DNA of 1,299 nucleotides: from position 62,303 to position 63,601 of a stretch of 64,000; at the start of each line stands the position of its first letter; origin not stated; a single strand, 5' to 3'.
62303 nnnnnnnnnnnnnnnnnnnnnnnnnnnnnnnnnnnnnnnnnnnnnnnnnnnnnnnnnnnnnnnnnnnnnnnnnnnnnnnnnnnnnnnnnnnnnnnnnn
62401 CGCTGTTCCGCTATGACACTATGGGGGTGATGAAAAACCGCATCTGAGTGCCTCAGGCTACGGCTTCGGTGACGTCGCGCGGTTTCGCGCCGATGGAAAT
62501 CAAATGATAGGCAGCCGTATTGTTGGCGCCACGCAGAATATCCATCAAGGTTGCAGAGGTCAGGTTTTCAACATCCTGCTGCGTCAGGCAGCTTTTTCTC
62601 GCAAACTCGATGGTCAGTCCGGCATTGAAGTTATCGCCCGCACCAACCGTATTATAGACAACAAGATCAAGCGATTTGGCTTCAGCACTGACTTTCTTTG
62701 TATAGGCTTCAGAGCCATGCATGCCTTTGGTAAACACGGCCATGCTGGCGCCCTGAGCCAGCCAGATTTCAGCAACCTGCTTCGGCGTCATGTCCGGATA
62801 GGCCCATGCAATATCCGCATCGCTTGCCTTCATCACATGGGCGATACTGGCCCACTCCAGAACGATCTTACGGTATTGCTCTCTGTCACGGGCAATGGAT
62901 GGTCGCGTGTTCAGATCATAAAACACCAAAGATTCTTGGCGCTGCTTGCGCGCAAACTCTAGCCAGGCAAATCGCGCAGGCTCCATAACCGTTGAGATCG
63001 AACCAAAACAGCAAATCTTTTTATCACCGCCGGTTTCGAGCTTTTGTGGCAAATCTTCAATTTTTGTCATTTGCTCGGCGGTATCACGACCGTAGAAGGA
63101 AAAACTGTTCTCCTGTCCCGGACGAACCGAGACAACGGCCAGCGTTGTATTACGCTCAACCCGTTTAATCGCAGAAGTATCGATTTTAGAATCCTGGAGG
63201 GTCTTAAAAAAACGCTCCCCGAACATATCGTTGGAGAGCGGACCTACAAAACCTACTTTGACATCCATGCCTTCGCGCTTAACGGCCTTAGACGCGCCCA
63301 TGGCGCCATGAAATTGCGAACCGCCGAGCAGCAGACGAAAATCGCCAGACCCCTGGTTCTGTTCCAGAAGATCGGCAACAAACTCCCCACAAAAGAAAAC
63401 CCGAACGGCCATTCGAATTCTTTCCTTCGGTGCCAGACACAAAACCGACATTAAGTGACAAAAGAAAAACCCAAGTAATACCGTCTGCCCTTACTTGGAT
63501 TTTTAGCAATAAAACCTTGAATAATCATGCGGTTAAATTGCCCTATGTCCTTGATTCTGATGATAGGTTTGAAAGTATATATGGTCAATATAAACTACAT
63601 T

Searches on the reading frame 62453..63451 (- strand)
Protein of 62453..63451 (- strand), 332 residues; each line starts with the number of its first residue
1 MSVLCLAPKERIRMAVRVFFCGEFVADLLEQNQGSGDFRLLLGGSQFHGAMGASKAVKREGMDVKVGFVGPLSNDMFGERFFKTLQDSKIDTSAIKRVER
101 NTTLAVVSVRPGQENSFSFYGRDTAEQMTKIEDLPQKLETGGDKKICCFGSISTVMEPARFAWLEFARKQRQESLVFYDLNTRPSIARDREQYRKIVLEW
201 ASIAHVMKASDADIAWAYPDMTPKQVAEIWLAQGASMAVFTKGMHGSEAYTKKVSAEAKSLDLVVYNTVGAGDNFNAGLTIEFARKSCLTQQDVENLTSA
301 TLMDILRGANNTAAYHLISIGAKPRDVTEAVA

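Call 70: search_protein_families(library=pfam, proteins=[window:62453-63451:-], max_evalue=0.01)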
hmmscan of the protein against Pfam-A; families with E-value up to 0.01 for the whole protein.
window:62453-63451:- (332 aa): 1 family
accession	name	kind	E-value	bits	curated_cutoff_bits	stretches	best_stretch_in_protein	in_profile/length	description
PF00294.29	PfkB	-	8e-26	91.5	25.8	1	55-316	44-289/302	pfkB family carbohydrate kinase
